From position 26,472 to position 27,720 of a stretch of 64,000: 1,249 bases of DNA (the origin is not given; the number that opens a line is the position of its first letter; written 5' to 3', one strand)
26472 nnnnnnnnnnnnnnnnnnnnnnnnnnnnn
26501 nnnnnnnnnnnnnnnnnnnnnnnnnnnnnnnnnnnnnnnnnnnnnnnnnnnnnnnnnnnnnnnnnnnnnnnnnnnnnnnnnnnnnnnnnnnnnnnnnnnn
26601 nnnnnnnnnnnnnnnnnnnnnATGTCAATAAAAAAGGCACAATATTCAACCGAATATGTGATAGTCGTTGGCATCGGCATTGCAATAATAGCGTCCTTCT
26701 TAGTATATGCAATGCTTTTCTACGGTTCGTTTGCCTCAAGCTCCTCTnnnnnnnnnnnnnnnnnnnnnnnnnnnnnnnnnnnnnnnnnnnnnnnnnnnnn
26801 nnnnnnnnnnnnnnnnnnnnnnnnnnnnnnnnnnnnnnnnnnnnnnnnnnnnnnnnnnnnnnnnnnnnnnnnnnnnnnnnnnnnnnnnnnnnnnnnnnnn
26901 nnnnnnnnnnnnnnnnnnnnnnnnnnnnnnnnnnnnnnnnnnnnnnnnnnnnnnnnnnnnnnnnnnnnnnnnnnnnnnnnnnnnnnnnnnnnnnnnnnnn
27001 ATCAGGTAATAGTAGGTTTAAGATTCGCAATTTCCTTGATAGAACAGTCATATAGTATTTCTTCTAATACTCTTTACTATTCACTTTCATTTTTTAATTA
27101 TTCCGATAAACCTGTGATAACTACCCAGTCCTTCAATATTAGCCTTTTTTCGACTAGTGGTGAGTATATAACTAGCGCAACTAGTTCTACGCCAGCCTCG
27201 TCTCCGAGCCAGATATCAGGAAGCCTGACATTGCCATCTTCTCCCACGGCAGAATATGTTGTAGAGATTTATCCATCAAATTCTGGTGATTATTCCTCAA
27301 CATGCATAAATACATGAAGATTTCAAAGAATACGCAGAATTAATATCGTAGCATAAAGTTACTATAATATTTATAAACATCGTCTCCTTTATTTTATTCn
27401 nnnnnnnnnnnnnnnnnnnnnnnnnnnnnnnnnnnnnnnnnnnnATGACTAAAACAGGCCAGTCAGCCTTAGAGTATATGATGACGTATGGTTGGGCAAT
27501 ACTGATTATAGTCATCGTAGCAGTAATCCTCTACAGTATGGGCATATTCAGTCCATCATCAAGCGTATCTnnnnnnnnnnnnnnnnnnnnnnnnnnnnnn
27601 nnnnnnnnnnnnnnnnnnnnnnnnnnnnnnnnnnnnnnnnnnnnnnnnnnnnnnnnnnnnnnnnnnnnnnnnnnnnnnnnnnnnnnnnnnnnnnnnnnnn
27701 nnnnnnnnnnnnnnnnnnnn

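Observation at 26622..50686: Unusual density of class III-signal (pilin-like) genes; every predicted surface protein has an even cysteine count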

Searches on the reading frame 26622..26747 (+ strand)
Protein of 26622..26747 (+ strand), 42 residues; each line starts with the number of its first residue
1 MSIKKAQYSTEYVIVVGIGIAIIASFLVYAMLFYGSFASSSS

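Call 35: search_protein_families(library=pfam, max_evalue=10, proteins=[window:26622-26747:+])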
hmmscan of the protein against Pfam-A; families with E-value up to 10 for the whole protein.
seq(42 aa): 1 family
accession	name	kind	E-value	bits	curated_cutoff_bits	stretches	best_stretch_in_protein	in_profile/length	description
PF16192.10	PMT_4TMC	-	0.084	12.8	32.4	1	7-39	157-189/202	C-terminal four TMM region of protein-O-mannosyltransferase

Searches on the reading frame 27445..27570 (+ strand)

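Call 35: search_protein_families(library=pfam, max_evalue=10, proteins=[window:27445-27570:+])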
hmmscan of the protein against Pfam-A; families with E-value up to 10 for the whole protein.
seq(42 aa): 2 families
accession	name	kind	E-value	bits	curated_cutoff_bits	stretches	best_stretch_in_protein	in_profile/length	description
PF23958.1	DUF7287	-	0.076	14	27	1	4-40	3-37/157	Family of unknown function (DUF7287)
PF15176.11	LRR19-TM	-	0.17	12.4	27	1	12-35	10-33/115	Leucine-rich repeat family 19 TM domain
